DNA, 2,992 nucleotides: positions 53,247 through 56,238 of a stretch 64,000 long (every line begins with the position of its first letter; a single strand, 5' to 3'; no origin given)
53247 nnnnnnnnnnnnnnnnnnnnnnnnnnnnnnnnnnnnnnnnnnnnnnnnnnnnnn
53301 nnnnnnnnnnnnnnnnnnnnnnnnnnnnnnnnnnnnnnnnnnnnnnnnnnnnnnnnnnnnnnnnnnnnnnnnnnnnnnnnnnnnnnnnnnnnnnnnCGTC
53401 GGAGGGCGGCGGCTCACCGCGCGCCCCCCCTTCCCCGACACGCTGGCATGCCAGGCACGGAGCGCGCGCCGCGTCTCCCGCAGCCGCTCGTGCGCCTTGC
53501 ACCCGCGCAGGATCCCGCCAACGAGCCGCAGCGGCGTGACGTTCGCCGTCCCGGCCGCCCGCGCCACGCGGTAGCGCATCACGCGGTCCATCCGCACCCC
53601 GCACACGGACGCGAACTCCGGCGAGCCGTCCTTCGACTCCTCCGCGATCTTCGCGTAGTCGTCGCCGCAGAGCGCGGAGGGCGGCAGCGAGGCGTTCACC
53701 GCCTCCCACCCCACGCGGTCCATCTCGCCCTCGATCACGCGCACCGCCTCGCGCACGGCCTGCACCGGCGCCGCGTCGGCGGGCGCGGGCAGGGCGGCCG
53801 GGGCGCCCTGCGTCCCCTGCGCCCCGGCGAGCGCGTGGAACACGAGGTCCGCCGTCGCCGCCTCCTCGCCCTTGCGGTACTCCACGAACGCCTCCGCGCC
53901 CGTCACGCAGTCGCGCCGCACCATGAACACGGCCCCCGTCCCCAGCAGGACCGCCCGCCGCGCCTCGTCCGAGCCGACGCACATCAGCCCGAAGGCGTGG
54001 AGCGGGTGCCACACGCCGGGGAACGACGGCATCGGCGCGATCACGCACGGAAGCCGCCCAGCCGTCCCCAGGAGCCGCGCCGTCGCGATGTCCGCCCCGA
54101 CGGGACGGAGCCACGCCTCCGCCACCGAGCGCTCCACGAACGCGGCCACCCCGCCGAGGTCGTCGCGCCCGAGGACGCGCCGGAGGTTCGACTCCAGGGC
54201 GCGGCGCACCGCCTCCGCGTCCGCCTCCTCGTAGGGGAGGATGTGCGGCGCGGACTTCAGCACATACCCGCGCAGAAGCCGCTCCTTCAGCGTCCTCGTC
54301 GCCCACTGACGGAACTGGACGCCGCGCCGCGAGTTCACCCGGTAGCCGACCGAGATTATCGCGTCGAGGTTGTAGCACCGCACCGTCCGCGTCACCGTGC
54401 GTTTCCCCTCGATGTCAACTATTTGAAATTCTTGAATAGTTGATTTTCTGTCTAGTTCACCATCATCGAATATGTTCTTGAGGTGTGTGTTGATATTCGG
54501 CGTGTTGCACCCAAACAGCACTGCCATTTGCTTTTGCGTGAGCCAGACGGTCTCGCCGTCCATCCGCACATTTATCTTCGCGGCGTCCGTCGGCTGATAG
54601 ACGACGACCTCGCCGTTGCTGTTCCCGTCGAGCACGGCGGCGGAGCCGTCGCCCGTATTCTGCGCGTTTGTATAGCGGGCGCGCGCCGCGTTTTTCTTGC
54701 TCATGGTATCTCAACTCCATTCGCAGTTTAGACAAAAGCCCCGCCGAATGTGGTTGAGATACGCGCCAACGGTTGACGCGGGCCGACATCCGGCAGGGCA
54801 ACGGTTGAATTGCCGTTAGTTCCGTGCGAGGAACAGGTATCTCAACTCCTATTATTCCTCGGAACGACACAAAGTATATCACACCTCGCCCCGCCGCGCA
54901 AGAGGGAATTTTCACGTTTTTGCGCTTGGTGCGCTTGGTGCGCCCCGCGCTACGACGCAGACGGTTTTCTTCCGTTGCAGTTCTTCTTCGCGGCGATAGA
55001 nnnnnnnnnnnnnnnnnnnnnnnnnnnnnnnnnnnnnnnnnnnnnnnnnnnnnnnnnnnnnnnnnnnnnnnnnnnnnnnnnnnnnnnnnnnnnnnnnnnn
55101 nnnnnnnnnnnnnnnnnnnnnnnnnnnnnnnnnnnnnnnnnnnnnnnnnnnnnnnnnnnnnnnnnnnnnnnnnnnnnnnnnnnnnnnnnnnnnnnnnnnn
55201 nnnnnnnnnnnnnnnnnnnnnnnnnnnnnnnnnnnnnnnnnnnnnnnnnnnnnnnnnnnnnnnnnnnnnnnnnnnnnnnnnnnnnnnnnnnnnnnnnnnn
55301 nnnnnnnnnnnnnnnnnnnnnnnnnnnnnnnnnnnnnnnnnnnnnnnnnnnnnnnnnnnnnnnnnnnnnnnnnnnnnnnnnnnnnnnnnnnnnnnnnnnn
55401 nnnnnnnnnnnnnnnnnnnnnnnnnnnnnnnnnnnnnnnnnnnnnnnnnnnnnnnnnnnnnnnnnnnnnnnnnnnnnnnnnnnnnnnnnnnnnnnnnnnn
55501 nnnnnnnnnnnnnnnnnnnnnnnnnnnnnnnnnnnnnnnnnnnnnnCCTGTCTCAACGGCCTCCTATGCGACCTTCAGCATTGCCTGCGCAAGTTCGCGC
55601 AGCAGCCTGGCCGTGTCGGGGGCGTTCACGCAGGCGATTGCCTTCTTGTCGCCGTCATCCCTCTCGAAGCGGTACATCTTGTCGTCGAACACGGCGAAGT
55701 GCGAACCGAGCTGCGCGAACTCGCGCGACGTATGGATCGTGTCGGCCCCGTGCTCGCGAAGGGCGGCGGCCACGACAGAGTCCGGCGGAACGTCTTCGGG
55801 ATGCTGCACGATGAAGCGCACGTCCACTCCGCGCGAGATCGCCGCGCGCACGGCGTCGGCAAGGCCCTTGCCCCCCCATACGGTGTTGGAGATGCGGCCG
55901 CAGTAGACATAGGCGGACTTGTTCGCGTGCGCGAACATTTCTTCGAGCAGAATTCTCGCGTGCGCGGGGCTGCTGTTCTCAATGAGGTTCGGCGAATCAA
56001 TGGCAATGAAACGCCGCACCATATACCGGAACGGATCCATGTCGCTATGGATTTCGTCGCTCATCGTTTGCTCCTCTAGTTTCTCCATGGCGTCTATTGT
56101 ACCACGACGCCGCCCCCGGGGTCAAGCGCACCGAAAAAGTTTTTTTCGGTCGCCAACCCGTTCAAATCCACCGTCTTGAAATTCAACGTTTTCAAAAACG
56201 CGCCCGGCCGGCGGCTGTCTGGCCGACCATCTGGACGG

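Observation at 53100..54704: RhuM N-terminal domain fused to a 380-aa unknown GC-rich domain, convergent with and overlapping the giant virion gene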

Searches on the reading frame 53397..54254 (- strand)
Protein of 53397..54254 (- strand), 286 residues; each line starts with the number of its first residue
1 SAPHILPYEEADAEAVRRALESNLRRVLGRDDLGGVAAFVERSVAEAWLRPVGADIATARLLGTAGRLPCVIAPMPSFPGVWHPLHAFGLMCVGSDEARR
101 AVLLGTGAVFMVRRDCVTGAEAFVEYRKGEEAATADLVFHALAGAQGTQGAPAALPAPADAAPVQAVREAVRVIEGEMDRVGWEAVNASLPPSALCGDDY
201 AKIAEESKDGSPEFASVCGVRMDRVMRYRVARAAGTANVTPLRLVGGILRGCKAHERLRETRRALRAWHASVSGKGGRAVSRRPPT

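Call 21: find_related_loci(query=window:53397-54254:-, collection=genome_contigs, flank=10000)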
Query window:53397-54254:- (286 aa) in genome_contigs; peptide patterns used: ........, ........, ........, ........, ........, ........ (x = any residue, [..] = any of these).
69 stretches matched a pattern; 2 encode a relative of the query (tblastn E <= 1e-3); 2 distinct loci.
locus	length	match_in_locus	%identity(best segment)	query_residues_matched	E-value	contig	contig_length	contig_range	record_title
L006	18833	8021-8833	90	1-271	3e-151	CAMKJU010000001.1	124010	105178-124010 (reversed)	MAG: uncultured Lentisphaerae bacterium isolate SRR12081301_bin.91_metaWRAP_v1.3_MAG genome assembly, contig: ERZ1228976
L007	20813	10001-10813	90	1-271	3e-151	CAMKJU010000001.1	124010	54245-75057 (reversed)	MAG: uncultured Lentisphaerae bacterium isolate SRR12081301_bin.91_metaWRAP_v1.3_MAG genome assembly, contig: ERZ1228976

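Call 25: search_protein_representatives(protein=window:53397-54254:-)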
Query: 286 residues. Proteins with E-value up to 0.001 (for the whole library): 5; up to 1e-10: 5; up to 1e-30: 1. The best 5 are listed.
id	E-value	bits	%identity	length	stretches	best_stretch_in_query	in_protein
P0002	9.3e-162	553.7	93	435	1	2-275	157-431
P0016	4.3e-16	75.9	44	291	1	13-126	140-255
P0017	4.4e-16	75.8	43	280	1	12-127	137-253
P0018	4.3e-14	69.3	39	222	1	12-127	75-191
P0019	2.8e-11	60.1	35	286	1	11-123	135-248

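Call 61: search_protein_families(library=pfam, proteins=[window:53418-54254:-, P0016, P0017, P0019], max_evalue=1)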
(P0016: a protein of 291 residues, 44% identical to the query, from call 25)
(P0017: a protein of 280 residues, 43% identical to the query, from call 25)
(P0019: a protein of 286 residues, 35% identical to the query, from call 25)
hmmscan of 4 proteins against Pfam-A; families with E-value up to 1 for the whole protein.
window:53418-54254:- (279 aa): 0 families

P0016 (291 aa): 1 family
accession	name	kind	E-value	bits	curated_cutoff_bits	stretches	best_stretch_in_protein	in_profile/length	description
PF13310.11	Virulence_RhuM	-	2.6e-17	63.4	33.7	1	63-125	2-61/252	Virulence protein RhuM family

P0017 (280 aa): 3 families
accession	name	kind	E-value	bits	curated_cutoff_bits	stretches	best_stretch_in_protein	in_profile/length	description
PF13310.11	Virulence_RhuM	-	1.6e-15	57.6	33.7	1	61-108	4-54/252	Virulence protein RhuM family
PF13545.12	HTH_Crp_2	-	0.00059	20.2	27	1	23-55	21-53/70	Crp-like helix-turn-helix domain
PF12802.13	MarR_2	-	0.0078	16.8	27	1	25-55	21-51/61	MarR family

P0019 (286 aa): 3 families
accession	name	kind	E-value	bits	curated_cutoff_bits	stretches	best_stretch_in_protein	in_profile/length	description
PF13310.11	Virulence_RhuM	-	1.8e-20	73.8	33.7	1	60-121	2-63/252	Virulence protein RhuM family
PF13545.12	HTH_Crp_2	-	0.045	14.2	27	1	23-56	20-53/70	Crp-like helix-turn-helix domain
PF05497.17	Destabilase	-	0.099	13.3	26.2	1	32-81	57-106/116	Destabilase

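Call 103: find_encoding_contigs(protein=P0016, flank=8000, max_places=3)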
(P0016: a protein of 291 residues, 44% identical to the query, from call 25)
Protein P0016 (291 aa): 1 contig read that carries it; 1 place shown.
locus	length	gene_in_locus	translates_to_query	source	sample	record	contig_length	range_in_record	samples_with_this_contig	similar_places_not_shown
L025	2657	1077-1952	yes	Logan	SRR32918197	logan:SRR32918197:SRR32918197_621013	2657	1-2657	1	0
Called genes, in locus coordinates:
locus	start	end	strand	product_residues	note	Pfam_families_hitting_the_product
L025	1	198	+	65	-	?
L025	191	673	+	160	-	-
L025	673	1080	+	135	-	-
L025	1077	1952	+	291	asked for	PF13310:Virulence_RhuM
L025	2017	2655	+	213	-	?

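Call 104: find_encoding_contigs(protein=P0017, flank=8000, max_places=3)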
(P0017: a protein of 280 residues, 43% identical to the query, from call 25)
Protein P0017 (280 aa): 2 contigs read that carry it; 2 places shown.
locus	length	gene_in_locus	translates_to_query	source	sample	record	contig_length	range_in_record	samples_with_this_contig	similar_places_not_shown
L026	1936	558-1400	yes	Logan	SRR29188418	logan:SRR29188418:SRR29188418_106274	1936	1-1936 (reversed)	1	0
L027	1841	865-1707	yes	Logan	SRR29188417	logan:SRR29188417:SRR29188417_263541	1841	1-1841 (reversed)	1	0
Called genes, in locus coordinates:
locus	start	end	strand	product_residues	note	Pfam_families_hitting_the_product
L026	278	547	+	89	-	-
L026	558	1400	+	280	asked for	PF13310:Virulence_RhuM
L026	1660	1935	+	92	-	?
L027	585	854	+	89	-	-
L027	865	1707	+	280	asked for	PF13310:Virulence_RhuM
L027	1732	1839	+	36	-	?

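Call 105: find_encoding_contigs(protein=P0019, flank=8000, max_places=3)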
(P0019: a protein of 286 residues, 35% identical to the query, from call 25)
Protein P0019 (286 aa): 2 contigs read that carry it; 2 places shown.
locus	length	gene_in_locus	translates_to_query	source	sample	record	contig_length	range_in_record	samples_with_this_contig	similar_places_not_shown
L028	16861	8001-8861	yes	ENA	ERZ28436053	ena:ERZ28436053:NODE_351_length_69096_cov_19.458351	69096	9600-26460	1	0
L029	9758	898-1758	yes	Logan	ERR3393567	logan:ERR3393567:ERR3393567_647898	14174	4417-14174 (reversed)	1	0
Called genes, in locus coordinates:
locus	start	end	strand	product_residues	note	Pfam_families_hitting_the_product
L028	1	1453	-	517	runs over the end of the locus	-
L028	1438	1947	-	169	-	-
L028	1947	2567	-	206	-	-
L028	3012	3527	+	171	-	PF07275:ArdA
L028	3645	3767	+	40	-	-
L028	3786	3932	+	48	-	-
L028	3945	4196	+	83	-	-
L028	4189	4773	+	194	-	-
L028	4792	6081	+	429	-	PF14284:PcfJ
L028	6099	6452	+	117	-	-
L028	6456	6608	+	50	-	-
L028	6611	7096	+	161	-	-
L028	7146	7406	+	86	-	-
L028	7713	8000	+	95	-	-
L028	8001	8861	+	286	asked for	PF13310:Virulence_RhuM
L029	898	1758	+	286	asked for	PF13310:Virulence_RhuM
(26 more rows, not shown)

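Call 111: find_related_loci(query=window:53418-54254:-, collection=viral_contigs, flank=3000)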
Query window:53418-54254:- (279 aa) in viral_contigs; peptide patterns used: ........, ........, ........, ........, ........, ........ (x = any residue, [..] = any of these).
4 stretches matched a pattern, but none encodes a relative of the query by tblastn (E <= 1e-3).

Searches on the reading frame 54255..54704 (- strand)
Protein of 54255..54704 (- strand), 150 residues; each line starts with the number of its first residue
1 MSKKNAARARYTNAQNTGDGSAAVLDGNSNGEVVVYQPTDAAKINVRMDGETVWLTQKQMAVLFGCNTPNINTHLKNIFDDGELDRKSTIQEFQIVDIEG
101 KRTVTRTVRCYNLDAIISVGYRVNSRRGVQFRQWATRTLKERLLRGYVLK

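Call 56: find_homologous_proteins(query=window:54255-54704:-, max_evalue=1e-10)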
Query window:54255-54704:- (150 aa): 7747 proteins with E <= 1e-10 among 8000 candidates; the best 120 are listed.
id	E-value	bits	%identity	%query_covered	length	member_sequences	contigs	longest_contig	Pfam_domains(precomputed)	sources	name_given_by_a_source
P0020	1.2e-56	208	53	79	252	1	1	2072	PF13310.12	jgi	jgi:hypothetical protein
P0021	2.3e-51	191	63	100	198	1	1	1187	PF13310.12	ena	-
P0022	6.0e-48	180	51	81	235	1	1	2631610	PF13310.12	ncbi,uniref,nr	ncbi:hypothetical protein PITCH_A140083 [uncultured Desulfobacterium sp.]|uniref:Uncharacterized pro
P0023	4.4e-44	167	61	87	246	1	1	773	PF13310.12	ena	-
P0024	6.1e-44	167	62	79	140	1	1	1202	PF13310.12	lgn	-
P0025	4.2e-43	164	64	77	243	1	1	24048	PF13310.12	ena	-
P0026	4.6e-43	164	58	87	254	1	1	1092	PF13310.12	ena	-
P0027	4.6e-43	164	61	81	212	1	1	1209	PF13310.12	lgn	-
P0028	4.9e-43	164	61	82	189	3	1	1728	PF13310.12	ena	-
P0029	1.0e-42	163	62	79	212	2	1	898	PF13310.12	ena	-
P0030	1.0e-42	163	56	94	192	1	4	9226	PF13310.12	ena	-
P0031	1.0e-42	163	62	80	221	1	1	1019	PF13310.12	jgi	jgi:prophage antirepressor-like protein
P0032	1.1e-42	163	63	80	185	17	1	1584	PF13310.12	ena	-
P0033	1.2e-42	163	62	79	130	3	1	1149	PF13310.12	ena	-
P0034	1.6e-42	162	62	79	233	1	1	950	PF13310.12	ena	-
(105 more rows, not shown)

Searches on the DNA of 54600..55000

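Call 66: search_rna_families(source=window, start=54600, end=55000, threshold=evalue, max_evalue=1)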
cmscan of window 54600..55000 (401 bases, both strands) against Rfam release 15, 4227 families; matches with E-value up to 1: 1.
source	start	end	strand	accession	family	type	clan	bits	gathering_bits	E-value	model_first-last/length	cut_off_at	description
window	54708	54761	-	RF03867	mir-4081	Gene; miRNA;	-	20.4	70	0.26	1-51/51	no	mir-4081 microRNA precursor family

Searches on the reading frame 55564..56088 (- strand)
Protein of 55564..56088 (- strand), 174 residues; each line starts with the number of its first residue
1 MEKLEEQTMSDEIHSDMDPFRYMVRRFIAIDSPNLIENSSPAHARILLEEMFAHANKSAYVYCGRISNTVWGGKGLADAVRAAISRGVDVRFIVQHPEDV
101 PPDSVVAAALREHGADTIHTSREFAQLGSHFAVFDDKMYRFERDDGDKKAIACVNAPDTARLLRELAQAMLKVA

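Call 3: search_protein_families(library=pfam, proteins=[window:55564-56088:-], max_evalue=0.1)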
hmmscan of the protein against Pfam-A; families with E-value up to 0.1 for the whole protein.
window:55564-56088:- (174 aa): 2 families
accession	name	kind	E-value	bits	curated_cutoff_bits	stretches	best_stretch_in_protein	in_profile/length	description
PF03853.21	YjeF_N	-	0.017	15.6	24.9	1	34-121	3-87/169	YjeF-related protein N-terminus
PF13091.12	PLDc_2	-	0.033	14.5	27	1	72-119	21-70/132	PLD-like domain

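Call 4: search_protein_families(library=ncbifam, proteins=[window:55564-56088:-], max_evalue=0.1)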
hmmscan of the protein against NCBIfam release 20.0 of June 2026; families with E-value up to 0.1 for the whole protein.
window:55564-56088:- (174 aa): 1 family
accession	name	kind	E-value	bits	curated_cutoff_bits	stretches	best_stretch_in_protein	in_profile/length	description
NF008012.0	PRK10742.1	equivalog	0.02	14.1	422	1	34-108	156-231/250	16S rRNA (guanine(1516)-N(2))-methyltransferase RsmJ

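Call 5: search_protein_families(library=padloc, proteins=[window:55564-56088:-], max_evalue=0.1)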
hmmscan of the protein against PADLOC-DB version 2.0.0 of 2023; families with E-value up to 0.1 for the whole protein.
window:55564-56088:- (174 aa): 1 family
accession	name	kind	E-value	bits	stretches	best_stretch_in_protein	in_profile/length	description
PDLC03924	MkoC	-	0.019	11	1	43-97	992-1046/1136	-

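Call 6: search_protein_families(library=phrogs, proteins=[window:55564-56088:-], max_evalue=0.1)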
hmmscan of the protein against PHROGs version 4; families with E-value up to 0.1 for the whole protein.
window:55564-56088:- (174 aa): 1 family
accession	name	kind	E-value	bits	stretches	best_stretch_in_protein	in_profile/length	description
phrog_32167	-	unknown function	0.053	14.2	1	55-100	237-282/285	-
